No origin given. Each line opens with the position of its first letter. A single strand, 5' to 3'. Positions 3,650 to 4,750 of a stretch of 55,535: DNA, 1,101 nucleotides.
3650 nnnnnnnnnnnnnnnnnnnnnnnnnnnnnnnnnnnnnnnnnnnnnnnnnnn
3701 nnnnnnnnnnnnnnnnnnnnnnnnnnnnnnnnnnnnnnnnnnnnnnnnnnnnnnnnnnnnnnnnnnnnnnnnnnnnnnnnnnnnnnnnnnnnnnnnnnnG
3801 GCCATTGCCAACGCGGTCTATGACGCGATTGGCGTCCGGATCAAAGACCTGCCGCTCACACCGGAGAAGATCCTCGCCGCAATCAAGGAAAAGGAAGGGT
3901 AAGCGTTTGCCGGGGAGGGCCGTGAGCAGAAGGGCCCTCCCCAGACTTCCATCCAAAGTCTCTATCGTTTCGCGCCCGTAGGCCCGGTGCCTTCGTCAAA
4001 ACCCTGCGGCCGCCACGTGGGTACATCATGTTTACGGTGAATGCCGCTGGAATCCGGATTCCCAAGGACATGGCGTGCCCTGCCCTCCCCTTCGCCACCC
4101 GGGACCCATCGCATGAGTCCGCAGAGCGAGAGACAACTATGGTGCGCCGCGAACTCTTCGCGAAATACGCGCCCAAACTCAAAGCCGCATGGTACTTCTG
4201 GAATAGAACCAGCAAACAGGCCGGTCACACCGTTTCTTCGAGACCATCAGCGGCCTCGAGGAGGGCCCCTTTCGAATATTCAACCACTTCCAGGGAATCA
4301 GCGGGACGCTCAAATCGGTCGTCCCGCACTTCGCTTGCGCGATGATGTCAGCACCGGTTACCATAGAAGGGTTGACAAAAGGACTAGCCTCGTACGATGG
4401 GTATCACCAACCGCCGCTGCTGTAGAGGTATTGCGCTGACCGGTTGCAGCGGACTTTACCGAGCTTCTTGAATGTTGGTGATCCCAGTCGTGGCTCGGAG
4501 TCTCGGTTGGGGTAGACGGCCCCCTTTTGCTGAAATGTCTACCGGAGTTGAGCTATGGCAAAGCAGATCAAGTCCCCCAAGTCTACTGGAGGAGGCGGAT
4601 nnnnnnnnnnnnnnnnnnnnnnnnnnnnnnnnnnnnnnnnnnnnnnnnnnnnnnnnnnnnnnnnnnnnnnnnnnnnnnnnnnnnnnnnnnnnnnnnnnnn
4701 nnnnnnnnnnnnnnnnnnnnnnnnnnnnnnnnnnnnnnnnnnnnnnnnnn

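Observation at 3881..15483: ~100-bp direct repeats containing the 3' end and terminator of the Mo-enzyme gene bracket an 11.4-kb accessory block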

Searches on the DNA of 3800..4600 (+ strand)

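Call 18: search_rna_families(source=window, start=3800, end=4600, threshold=evalue, max_evalue=5)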
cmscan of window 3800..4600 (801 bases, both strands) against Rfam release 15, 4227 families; matches with E-value up to 5: 0.
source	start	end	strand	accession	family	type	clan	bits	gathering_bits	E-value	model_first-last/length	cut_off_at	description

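Call 51: build_rna_model(alignment_id=A3)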
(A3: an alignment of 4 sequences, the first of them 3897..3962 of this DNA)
Model R1 built from alignment A3 (4 sequences, 73 columns); structure: RNAalifold consensus.
model positions 65; base pairs 12; branch points 0; effective number of sequences 3.66; information 0.863 bits per position. Calibrated on 0.2 Mb of random sequence (short: E-values are rough).
structure used (alignment columns):
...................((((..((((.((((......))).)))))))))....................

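Call 52: search_with_rna_model(model_id=R1, source=window, filters=off, max_evalue=10)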
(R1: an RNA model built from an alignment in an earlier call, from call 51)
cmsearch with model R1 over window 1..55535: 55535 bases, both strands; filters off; matches with E-value up to 10: 22.
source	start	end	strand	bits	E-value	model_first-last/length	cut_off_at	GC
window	15386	15450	+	83.8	8.7e-18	1-65/65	no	0.54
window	3897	3961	+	82.8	1.5e-17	1-65/65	no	0.63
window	34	99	-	68.6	3.5e-14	1-65/65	no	0.45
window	55448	55514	-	65.8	1.6e-13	1-65/65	no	0.6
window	38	99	+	43.4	3.2e-08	1-65/65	no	0.48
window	55455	55515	+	23.3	0.0018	1-65/65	no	0.64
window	12827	12893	+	21.8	0.004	1-65/65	no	0.55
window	11540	11605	+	21.5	0.0048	1-65/65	no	0.5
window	3905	3942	-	16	0.093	16-53/65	no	0.74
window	15391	15431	-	14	0.29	16-56/65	no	0.59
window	11531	11597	-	11.8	0.92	1-65/65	no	0.51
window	12832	12876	-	11.7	0.98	16-52/65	no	0.58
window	16307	16347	-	11.5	1.1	1-65/65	no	0.51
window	45992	46037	+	11.1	1.4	1-65/65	no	0.59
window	47521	47575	+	10.8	1.6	1-65/65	no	0.78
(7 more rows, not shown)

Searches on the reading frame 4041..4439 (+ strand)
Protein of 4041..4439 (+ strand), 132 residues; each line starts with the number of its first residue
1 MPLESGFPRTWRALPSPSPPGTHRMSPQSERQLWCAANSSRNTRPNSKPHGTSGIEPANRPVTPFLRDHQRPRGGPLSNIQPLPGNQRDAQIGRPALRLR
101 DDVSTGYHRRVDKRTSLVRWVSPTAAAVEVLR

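Call 32: search_protein_families(library=pfam, proteins=[window:4041-4439:+], max_evalue=0.01)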
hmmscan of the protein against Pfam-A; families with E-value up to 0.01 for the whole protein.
window:4041-4439:+ (132 aa): 0 families
